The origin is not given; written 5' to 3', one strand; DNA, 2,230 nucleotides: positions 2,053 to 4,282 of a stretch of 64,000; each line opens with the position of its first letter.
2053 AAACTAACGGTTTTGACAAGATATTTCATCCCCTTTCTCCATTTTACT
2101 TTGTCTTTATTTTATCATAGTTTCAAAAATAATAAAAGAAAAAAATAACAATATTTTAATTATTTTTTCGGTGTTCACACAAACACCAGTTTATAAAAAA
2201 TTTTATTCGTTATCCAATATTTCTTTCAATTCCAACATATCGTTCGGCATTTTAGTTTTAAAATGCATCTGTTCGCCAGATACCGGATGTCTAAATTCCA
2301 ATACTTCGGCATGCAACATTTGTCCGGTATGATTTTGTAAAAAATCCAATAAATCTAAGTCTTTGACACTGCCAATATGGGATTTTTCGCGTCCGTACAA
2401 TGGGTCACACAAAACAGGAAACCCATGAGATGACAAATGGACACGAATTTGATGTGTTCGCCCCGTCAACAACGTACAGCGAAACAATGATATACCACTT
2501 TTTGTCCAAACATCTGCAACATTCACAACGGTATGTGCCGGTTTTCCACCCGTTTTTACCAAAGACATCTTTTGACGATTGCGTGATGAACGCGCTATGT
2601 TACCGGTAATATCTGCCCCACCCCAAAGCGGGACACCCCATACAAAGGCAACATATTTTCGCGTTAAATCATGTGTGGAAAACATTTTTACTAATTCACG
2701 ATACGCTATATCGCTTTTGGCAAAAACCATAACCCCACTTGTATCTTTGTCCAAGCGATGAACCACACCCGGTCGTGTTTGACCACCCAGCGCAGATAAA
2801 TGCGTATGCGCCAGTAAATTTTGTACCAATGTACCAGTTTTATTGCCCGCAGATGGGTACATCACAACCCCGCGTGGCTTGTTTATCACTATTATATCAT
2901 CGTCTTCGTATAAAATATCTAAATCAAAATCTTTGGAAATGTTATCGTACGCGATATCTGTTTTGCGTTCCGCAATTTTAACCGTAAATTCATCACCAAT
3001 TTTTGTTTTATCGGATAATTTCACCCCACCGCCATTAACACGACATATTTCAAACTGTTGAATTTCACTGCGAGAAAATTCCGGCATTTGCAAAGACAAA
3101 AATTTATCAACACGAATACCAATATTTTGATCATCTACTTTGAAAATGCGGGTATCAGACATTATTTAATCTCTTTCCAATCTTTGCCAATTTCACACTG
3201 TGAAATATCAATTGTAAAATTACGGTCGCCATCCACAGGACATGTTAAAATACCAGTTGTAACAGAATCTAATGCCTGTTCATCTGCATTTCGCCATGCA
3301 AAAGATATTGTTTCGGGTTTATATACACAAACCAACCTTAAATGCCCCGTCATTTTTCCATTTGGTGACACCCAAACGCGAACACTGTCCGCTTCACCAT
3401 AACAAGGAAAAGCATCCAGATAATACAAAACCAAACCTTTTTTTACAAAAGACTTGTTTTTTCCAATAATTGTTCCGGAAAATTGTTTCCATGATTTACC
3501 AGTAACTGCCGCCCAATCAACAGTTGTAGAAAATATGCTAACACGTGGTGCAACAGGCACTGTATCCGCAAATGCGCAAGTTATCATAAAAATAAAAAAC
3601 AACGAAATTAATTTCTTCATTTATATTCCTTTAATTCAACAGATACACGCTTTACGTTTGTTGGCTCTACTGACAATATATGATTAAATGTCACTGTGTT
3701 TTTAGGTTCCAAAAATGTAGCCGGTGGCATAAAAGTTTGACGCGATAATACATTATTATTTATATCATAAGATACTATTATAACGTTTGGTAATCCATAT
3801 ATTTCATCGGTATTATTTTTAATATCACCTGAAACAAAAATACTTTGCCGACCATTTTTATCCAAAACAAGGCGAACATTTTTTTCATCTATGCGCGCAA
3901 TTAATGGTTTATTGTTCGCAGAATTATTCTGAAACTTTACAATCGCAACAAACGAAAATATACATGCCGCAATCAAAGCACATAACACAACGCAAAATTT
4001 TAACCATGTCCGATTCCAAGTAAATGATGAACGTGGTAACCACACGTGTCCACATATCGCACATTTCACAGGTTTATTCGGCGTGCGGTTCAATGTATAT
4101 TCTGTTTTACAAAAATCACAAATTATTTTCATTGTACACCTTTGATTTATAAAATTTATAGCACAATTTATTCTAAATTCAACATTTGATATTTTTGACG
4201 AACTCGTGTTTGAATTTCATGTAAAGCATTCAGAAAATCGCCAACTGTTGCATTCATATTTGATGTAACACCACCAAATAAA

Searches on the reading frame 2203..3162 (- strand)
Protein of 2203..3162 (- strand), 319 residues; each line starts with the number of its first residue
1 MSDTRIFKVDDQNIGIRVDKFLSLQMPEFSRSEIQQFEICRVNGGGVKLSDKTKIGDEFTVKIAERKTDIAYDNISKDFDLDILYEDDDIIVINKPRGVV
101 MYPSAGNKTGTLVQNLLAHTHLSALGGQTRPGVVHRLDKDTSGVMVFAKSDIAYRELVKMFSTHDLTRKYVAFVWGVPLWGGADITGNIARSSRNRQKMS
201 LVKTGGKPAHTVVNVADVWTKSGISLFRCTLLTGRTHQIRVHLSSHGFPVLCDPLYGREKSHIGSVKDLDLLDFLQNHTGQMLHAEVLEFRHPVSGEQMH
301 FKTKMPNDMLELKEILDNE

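Call 61: search_protein_families(library=pfam, proteins=[window:2203-3162:-], max_evalue=0.001)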
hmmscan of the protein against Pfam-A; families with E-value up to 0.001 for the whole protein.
window:2203-3162:- (319 aa): 1 family
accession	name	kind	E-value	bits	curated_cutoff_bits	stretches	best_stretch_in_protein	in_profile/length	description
PF00849.27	PseudoU_synth_2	-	4.8e-29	102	26.8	1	89-245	1-152/152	RNA pseudouridylate synthase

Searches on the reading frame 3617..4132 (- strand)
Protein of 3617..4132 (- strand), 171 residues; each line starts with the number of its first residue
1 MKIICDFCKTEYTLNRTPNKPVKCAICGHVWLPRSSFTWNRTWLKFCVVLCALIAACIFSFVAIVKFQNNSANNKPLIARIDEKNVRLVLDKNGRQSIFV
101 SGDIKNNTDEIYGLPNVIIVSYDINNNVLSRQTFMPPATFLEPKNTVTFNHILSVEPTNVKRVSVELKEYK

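Call 61: search_protein_families(library=pfam, proteins=[window:3617-4132:-], max_evalue=0.001)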
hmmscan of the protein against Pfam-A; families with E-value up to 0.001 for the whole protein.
window:3617-4132:- (171 aa): 1 family
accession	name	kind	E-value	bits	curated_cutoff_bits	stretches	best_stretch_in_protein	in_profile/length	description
PF13717.11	Zn_ribbon_4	-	0.00033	21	30.3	0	1-31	1-35/36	zinc-ribbon domain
